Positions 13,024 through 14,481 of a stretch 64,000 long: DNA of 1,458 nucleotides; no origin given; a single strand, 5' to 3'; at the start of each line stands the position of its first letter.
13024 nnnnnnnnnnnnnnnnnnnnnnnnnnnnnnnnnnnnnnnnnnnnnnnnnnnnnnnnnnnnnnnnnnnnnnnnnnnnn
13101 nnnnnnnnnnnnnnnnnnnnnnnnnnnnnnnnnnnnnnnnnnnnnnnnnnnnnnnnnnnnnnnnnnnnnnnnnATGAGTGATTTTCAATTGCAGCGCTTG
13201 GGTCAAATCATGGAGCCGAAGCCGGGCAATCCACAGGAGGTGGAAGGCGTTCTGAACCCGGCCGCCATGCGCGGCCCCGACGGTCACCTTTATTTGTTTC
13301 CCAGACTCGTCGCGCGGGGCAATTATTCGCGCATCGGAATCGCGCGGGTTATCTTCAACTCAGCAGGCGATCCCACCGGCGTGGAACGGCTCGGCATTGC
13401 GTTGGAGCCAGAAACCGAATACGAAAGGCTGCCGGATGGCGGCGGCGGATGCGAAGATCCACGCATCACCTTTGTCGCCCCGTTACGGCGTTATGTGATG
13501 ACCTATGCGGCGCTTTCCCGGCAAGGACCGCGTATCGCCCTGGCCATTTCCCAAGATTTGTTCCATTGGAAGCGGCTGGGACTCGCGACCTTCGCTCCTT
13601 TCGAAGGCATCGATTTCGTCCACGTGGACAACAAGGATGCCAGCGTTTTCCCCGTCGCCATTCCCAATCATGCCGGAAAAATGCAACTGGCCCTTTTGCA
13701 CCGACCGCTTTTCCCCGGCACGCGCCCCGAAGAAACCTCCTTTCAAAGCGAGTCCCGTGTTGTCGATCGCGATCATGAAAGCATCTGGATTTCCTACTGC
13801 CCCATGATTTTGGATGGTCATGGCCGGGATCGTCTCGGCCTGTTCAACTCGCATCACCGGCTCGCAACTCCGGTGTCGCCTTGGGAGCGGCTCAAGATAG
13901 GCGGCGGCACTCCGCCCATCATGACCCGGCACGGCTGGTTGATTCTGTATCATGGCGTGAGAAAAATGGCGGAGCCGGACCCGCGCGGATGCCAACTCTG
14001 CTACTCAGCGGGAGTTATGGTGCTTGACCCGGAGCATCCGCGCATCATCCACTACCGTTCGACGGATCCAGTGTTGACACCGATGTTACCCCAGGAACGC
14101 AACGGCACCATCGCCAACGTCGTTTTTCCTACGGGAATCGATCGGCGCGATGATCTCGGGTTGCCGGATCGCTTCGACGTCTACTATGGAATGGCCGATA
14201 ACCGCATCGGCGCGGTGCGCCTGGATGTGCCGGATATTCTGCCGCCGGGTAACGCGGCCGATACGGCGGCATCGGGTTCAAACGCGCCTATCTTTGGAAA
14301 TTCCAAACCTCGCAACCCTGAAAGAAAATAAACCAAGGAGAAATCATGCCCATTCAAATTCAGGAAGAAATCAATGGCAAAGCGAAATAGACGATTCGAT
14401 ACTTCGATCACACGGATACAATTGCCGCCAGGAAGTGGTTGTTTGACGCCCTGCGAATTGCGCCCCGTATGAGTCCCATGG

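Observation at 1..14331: One-strand 'phosphorolytic' carbohydrate-to-acetyl-phosphate island (glgP, GH130, PMM, PMI, Xfp, AckA, class I FBA, PPK2)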

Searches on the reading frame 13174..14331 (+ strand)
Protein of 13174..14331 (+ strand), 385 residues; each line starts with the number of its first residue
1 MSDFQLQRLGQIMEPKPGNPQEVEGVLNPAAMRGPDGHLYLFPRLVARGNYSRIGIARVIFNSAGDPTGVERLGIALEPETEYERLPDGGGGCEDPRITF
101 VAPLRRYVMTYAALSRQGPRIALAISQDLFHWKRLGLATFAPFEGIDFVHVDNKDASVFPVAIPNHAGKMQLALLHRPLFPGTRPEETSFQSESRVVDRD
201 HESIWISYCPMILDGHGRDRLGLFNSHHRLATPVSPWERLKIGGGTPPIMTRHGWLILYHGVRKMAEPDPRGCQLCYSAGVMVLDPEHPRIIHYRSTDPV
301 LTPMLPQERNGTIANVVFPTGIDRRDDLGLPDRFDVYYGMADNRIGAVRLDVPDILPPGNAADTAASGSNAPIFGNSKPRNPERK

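Call 3: search_protein_families(library=pfam, proteins=[window:13174-14331:+])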
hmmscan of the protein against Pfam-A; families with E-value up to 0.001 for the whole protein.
window:13174-14331:+ (385 aa): 1 family
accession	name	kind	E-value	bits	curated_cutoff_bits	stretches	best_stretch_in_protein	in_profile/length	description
PF04041.19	Glyco_hydro_130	-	1.5e-31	110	26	1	19-355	28-314/320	beta-1,4-mannooligosaccharide phosphorylase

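Call 4: search_protein_families(library=ncbifam, proteins=[window:13174-14331:+])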
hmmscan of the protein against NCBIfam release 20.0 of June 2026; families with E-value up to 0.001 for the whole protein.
window:13174-14331:+ (385 aa): 3 families
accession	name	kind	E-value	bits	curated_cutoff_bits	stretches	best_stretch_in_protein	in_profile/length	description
NF052550.1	BManbPhaseBMBP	equivalog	1.4e-29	103.4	450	2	197-355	158-294/296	beta-1,2-mannobiose phosphorylase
NF050092.1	BtaManbiosPhlase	equivalog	5.4e-25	88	550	1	92-356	138-347/351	BtaManbiosPhlase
NF058598.1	BetMansidBT3780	equivalog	1.4e-22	80.3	550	2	76-159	113-194/366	beta-1,2-mannosidase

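Call 8: find_encoding_contigs(protein=window:13174-14328:+, flank=10000, max_places=6)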
Protein window:13174-14328:+ (385 aa): 1 contig read that carries it; 1 place shown.
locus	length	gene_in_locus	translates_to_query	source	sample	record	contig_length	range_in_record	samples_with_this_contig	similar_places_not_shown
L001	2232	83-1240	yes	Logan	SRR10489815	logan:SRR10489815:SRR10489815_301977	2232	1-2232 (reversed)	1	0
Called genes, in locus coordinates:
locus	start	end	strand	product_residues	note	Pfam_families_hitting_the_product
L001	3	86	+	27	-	?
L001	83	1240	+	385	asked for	PF04041:Glyco_hydro_130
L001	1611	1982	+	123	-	-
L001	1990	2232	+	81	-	?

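Call 13: search_solved_structures(query=window:13174-14328:+, max_evalue=0.001, show_alignments=1)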
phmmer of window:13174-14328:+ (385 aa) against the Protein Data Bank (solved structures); distinct sequences matched with E-value up to 0.001: 18.
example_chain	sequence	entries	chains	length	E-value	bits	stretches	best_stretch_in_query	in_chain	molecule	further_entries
9fj8_A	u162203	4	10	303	1.9e-21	79.7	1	223-355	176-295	1,2-beta-oligomannan phosphorylase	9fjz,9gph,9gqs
7fip_A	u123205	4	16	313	1.2e-17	67.3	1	216-350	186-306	Beta-1,2-mannobiose phosphorylase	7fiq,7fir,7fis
5a7v_B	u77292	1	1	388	1.3e-16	63.8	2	76-159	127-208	PUTATIVE GLYCOSIDASE PH117-RELATED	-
5a7v_A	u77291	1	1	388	1.3e-16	63.8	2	76-159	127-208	PUTATIVE GLYCOSIDASE PH117-RELATED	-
4onz_A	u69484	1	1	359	7.4e-16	61.4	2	26-145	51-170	putative glycoside hydrolase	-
3qc2_A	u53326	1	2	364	3.4e-15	59.2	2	58-160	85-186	glycosyl hydrolase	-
4udk_E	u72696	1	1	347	1.5e-14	57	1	231-356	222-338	UHGB_MP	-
4udg_A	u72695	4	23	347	1.7e-14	56.9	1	231-356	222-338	UHGB_MP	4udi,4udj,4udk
1vkd_A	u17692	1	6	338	1.8e-14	56.8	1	234-346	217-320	conserved hypothetical protein TM1225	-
5ayd_A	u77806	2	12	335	3.8e-14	55.7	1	224-356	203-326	Beta-1,4-mannooligosaccharide phosphorylase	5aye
5b0p_A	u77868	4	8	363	5.2e-14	55.3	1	224-356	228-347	Lin0857 protein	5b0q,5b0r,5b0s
3r67_A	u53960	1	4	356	1e-13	54.3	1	68-160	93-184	putative Glycosidase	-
3taw_A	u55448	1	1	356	6.1e-12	48.5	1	76-149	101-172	Hypothetical glycoside hydrolase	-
9erh_A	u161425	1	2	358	5.9e-11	45.2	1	226-357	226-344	Uhgb_MS mannoside synthase from an unknown human gut bacterium in complex with 1,2-beta-ma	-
9erg_A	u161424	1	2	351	6e-11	45.2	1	226-357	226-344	Uhgb_MS mannoside synthase from an unknown human gut bacterium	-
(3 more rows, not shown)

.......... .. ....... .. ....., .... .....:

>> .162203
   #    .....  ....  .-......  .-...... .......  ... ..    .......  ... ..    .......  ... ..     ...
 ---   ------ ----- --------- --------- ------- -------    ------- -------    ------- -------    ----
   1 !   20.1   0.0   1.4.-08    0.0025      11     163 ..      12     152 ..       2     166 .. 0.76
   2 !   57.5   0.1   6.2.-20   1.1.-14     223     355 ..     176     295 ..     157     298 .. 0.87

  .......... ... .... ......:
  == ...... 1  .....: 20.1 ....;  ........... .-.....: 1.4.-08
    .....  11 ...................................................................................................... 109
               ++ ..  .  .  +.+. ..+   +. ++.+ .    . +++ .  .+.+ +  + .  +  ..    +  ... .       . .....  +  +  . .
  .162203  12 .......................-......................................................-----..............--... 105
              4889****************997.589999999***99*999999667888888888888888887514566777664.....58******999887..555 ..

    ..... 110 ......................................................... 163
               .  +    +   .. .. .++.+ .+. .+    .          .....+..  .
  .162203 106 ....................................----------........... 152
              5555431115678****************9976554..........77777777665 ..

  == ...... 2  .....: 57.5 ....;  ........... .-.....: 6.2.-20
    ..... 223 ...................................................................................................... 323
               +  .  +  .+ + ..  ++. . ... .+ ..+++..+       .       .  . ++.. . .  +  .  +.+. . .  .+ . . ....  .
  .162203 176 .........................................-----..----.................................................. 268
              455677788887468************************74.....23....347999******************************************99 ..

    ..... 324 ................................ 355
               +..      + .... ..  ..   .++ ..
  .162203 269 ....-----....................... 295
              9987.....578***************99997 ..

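Call 15: find_homologous_proteins(query=window:13174-14328:+, max_evalue=1e-10)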
Query window:13174-14328:+ (385 aa): 7037 proteins with E <= 1e-10 among 8000 candidates; the best 120 are listed.
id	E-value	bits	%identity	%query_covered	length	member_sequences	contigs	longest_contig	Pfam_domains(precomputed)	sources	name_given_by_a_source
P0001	3.2e-266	901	100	100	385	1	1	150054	PF04041.20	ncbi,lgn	-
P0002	6.8e-234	794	88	100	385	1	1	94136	PF04041.20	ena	-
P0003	8.9e-208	708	83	95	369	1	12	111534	PF04041.20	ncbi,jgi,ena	ncbi:MAG: glycosidase [Thermoguttaceae bacterium]|jgi:predicted GH43/DUF377 family glycosyl hydrolas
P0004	2.3e-207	707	82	95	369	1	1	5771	PF04041.20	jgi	jgi:predicted GH43/DUF377 family glycosyl hydrolase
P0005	9.7e-207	705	83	94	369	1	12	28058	PF04041.20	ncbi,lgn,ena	-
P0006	1.3e-206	704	82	95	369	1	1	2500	PF04041.20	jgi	jgi:predicted GH43/DUF377 family glycosyl hydrolase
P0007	1.9e-205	701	66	97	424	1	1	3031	PF04041.20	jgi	jgi:predicted GH43/DUF377 family glycosyl hydrolase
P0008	2.6e-205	700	82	94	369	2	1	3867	PF04041.20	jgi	jgi:predicted GH43/DUF377 family glycosyl hydrolase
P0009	9.0e-205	698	81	95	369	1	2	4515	PF04041.20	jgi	jgi:predicted GH43/DUF377 family glycosyl hydrolase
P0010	1.8e-204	697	82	94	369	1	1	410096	PF04041.20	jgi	jgi:predicted GH43/DUF377 family glycosyl hydrolase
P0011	2.5e-204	697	82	95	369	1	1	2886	PF04041.20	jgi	-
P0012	3.5e-204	696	81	95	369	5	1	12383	PF04041.20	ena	-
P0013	6.8e-204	696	81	94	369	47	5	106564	PF04041.20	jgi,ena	-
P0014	2.2e-203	694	81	94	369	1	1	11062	PF04041.20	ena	-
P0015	2.5e-203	694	82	94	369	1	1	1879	PF04041.20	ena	-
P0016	5.2e-203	693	82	94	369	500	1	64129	PF04041.20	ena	-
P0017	1.3e-202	691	79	98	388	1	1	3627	PF04041.20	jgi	jgi:predicted GH43/DUF377 family glycosyl hydrolase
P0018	1.6e-202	691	82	94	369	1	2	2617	PF04041.20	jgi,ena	-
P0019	1.8e-202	691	82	93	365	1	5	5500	PF04041.20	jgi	jgi:predicted GH43/DUF377 family glycosyl hydrolase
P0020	2.4e-202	690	79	98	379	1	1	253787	PF04041.20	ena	-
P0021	2.4e-202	690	82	94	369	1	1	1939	PF04041.20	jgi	-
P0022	2.7e-202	690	80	94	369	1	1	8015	PF04041.20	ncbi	-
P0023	2.7e-202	690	82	94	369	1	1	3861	PF04041.20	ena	-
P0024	3.5e-202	690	79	95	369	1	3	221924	PF04041.20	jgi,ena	jgi:predicted GH43/DUF377 family glycosyl hydrolase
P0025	8.5e-202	689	82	94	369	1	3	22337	PF04041.20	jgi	jgi:predicted GH43/DUF377 family glycosyl hydrolase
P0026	1.0e-201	688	78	98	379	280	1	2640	PF04041.20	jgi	jgi:predicted GH43/DUF377 family glycosyl hydrolase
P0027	1.0e-201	688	81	94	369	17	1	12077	PF04041.20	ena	-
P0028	3.8e-201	686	78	98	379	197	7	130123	PF04041.20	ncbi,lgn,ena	-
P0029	1.2e-200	685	80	95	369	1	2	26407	PF04041.20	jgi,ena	-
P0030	1.3e-200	685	80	94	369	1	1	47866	PF04041.20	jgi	jgi:predicted GH43/DUF377 family glycosyl hydrolase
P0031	1.3e-200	685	79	95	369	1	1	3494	PF04041.20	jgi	jgi:predicted GH43/DUF377 family glycosyl hydrolase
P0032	1.5e-200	684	80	94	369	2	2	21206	PF04041.20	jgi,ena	-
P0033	1.5e-200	684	80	95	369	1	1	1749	PF04041.20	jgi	-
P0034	1.8e-200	684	78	98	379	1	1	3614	PF04041.20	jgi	jgi:predicted GH43/DUF377 family glycosyl hydrolase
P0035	2.3e-200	684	80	94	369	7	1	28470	PF04041.20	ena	-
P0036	2.9e-200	684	80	95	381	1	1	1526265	PF04041.20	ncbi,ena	-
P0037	5.9e-200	683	80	94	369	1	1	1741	PF04041.20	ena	-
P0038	7.3e-200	682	80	95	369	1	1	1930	PF04041.20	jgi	-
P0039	7.5e-200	682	81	94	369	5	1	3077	PF04041.20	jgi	jgi:predicted GH43/DUF377 family glycosyl hydrolase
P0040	1.2e-199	682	81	94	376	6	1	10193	PF04041.20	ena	-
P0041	1.4e-199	681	81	95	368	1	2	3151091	PF04041.20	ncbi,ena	-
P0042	3.5e-199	680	79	94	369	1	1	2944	PF04041.20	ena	-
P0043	4.3e-199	680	80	94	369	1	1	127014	PF04041.20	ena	-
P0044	4.9e-199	680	79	94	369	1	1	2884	PF04041.20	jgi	jgi:beta-1,2-mannobiose phosphorylase / 1,2-beta-oligomannan phosphorylase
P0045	5.9e-199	679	78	98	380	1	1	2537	PF04041.20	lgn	-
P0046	7.0e-199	679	80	95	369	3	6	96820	PF04041.20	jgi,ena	jgi:predicted GH43/DUF377 family glycosyl hydrolase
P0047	7.1e-199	679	80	94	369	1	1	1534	PF04041.20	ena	-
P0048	7.8e-199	679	80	92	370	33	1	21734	PF04041.20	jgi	jgi:predicted GH43/DUF377 family glycosyl hydrolase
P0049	9.1e-199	679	79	94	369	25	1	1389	PF04041.20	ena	-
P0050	1.2e-198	678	79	95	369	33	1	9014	PF04041.20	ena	-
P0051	1.4e-198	678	80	94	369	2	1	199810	PF04041.20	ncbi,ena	-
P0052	1.4e-198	678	79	94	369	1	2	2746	PF04041.20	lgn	-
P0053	1.7e-198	678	78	95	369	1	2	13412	PF04041.20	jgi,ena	-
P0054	3.0e-198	677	80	94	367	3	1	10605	PF04041.20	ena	-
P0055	3.2e-198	677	77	98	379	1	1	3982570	PF04041.20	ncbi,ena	-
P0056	4.8e-198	676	79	95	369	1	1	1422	PF04041.20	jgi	jgi:predicted GH43/DUF377 family glycosyl hydrolase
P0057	6.4e-198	676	80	94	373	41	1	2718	PF04041.20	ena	-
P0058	7.4e-198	676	80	95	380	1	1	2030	PF04041.20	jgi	jgi:beta-1,2-mannobiose phosphorylase / 1,2-beta-oligomannan phosphorylase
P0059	8.5e-198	675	80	94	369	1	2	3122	PF04041.20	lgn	-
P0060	1.0e-197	675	79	94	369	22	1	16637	PF04041.20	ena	-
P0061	1.1e-197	675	80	95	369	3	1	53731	PF04041.20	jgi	jgi:predicted GH43/DUF377 family glycosyl hydrolase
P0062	1.2e-197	675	79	94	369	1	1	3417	PF04041.20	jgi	jgi:predicted GH43/DUF377 family glycosyl hydrolase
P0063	1.4e-197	675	79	94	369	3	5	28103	PF04041.20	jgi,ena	jgi:predicted GH43/DUF377 family glycosyl hydrolase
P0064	1.7e-197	674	82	91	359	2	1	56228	PF04041.20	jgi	jgi:predicted GH43/DUF377 family glycosyl hydrolase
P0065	1.7e-197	674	79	94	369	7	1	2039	PF04041.20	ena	-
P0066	1.8e-197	674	80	94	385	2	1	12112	PF04041.20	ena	-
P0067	2.1e-197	674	81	94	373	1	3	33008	PF04041.20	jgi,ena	-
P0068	2.7e-197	674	78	94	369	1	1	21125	PF04041.20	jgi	jgi:beta-1,2-mannobiose phosphorylase / 1,2-beta-oligomannan phosphorylase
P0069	2.7e-197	674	80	94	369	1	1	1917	PF04041.20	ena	-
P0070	3.5e-197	673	79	94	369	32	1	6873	PF04041.20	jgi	-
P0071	4.2e-197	673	80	94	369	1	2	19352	PF04041.20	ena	-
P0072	4.8e-197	673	79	94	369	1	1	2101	PF04041.20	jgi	jgi:predicted GH43/DUF377 family glycosyl hydrolase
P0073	4.9e-197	673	80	94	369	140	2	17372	PF04041.20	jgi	jgi:predicted GH43/DUF377 family glycosyl hydrolase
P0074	5.2e-197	673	79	94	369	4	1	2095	PF04041.20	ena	-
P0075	5.2e-197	673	77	98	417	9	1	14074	PF04041.20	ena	-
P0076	6.8e-197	672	79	95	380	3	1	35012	PF04041.20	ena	-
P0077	7.6e-197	672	80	94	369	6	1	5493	PF04041.20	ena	-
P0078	7.6e-197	672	80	94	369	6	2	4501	PF04041.20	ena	-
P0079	1.0e-196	672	78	95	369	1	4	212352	PF04041.20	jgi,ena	-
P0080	1.0e-196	672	80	94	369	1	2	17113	PF04041.20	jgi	jgi:predicted GH43/DUF377 family glycosyl hydrolase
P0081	1.1e-196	672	78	94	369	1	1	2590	PF04041.20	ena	-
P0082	1.6e-196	671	79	94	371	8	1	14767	PF04041.20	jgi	-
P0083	1.9e-196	671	79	94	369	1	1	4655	PF04041.20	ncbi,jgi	ncbi:MAG: hypothetical protein ABSD20_21040 [Terriglobales bacterium]|jgi:predicted GH43/DUF377 fami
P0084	2.1e-196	671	79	94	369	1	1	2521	PF04041.20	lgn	-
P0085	2.1e-196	671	80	93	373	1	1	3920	PF04041.20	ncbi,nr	ncbi:MAG: glycosidase [Deltaproteobacteria bacterium]|nr:glycosidase [Deltaproteobacteria bacterium]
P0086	2.6e-196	671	80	93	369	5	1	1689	PF04041.20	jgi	jgi:predicted GH43/DUF377 family glycosyl hydrolase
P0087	3.2e-196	670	78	95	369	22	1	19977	PF04041.20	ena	-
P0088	3.9e-196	670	80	94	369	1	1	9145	PF04041.20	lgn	-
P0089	4.2e-196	670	79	94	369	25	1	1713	PF04041.20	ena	-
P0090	4.4e-196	670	78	97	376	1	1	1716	PF04041.20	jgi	jgi:predicted GH43/DUF377 family glycosyl hydrolase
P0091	4.5e-196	670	79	96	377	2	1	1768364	PF04041.20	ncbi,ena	-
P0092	4.8e-196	670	80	94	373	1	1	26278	PF04041.20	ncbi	ncbi:MAG: glycosidase [bacterium]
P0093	5.6e-196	669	80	94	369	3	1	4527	PF04041.20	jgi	jgi:predicted GH43/DUF377 family glycosyl hydrolase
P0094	5.7e-196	669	79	94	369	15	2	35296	PF04041.20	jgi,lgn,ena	jgi:predicted GH43/DUF377 family glycosyl hydrolase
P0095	6.7e-196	669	79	94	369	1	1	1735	PF04041.20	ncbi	-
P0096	7.0e-196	669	80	94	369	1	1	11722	PF04041.20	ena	-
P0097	9.1e-196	669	80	94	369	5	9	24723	PF04041.20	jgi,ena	-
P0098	9.3e-196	669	79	94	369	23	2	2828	PF04041.20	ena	-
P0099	1.1e-195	668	78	95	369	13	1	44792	PF04041.20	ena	-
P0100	1.2e-195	668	79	95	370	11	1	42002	PF04041.20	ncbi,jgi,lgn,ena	jgi:predicted GH43/DUF377 family glycosyl hydrolase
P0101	1.3e-195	668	75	98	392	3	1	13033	PF04041.20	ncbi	-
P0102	1.4e-195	668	79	95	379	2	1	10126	PF04041.20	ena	-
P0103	1.4e-195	668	76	98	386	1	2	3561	PF04041.20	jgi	jgi:beta-1,2-mannobiose phosphorylase / 1,2-beta-oligomannan phosphorylase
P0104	1.7e-195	668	77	97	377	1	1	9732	PF04041.20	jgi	jgi:beta-1,2-mannobiose phosphorylase / 1,2-beta-oligomannan phosphorylase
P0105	1.8e-195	668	78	94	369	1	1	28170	PF04041.20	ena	-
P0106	2.0e-195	668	79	94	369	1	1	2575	PF04041.20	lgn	-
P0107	2.5e-195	667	78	94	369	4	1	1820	PF04041.20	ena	-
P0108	2.8e-195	667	79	95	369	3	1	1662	PF04041.20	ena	-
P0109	2.8e-195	667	76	98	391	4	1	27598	PF04041.20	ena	-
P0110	3.3e-195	667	78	94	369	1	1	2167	PF04041.20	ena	-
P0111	3.4e-195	667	77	99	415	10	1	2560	PF04041.20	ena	-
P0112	3.5e-195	667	80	94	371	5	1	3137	PF04041.20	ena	-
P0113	3.8e-195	667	79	94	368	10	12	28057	PF04041.20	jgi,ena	jgi:predicted GH43/DUF377 family glycosyl hydrolase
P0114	4.2e-195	667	76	100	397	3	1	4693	PF04041.20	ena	-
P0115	4.4e-195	667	78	95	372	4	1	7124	PF04041.20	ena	-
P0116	4.5e-195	666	78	95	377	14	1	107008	PF04041.20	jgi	jgi:predicted GH43/DUF377 family glycosyl hydrolase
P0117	4.9e-195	666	78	94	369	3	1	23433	PF04041.20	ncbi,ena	-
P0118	5.0e-195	666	77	95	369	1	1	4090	PF04041.20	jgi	jgi:predicted GH43/DUF377 family glycosyl hydrolase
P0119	6.3e-195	666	77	98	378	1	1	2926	PF04041.20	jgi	jgi:beta-1,2-mannobiose phosphorylase / 1,2-beta-oligomannan phosphorylase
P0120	8.1e-195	666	79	94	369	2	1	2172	PF04041.20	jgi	-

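Call 16: find_encoding_contigs(protein=P0041, flank=10000, max_places=2)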
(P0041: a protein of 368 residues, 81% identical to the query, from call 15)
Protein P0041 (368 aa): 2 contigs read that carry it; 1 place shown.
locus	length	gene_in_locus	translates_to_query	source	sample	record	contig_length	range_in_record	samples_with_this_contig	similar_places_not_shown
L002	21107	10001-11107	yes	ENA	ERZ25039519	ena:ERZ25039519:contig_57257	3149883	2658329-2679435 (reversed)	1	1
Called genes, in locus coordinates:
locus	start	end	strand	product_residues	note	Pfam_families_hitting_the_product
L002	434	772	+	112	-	-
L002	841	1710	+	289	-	PF00483:NTP_transferase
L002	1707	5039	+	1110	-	PF01704:UDPGP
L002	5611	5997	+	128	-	PF02152:FolB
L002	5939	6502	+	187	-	PF01288:HPPK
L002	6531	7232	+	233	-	PF01712:dNK, PF02223:Thymidylate_kin, PF13238:AAA_18 (weak)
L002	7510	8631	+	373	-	PF01075:Glyco_transf_9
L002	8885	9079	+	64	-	-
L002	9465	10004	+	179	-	PF03332:PMM, PF08282:Hydrolase_3 (weak)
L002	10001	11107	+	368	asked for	PF04041:Glyco_hydro_130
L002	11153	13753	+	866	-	PF00690:Cation_ATPase_N, PF00122:E1-E2_ATPase, PF00702:Hydrolase, PF11154:DUF2934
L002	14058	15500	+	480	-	PF00654:Voltage_CLC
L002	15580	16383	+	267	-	PF22435:MRM3-like_sub_bind, PF08032:SpoU_sub_bind, PF00588:SpoU_methylase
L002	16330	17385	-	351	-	PF02746:MR_MLE_N, PF13378:MR_MLE_C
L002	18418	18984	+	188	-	-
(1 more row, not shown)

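Call 17: find_encoding_contigs(protein=P0055, flank=10000, max_places=2)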
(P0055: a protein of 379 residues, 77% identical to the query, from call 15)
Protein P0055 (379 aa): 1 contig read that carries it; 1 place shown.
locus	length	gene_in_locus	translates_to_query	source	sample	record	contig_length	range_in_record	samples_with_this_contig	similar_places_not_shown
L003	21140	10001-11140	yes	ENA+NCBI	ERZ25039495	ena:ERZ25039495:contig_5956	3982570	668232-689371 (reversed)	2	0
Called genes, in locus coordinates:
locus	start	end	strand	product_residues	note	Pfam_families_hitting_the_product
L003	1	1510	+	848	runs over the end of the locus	PF11897:DUF3417, PF00343:Phosphorylase, PF28476:GlgP_C (weak)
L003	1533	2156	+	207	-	PF00702:Hydrolase, PF13419:HAD_2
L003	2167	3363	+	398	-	PF00871:Acetate_kinase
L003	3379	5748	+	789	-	PF09364:XFP_N, PF03894:XFP, PF09363:XFP_C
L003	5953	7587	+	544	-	PF00342:PGI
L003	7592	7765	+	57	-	-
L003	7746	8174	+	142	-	PF11964:SpoIIAA-like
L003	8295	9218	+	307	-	PF20511:PMI_typeI_cat, PF21621:MPI_cupin_dom (weak)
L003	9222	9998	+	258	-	PF00702:Hydrolase (faint), PF08282:Hydrolase_3, PF03332:PMM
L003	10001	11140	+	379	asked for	PF04041:Glyco_hydro_130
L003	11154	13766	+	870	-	PF00690:Cation_ATPase_N, PF00122:E1-E2_ATPase, PF00702:Hydrolase, PF11154:DUF2934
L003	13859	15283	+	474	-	PF03446:NAD_binding_2, PF00393:6PGD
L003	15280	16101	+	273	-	PF01182:Glucosamine_iso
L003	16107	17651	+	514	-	PF00479:G6PD_N, PF02781:G6PD_C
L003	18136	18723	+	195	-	PF04542:Sigma70_r2, PF04545:Sigma70_r4, PF08281:Sigma70_r4_2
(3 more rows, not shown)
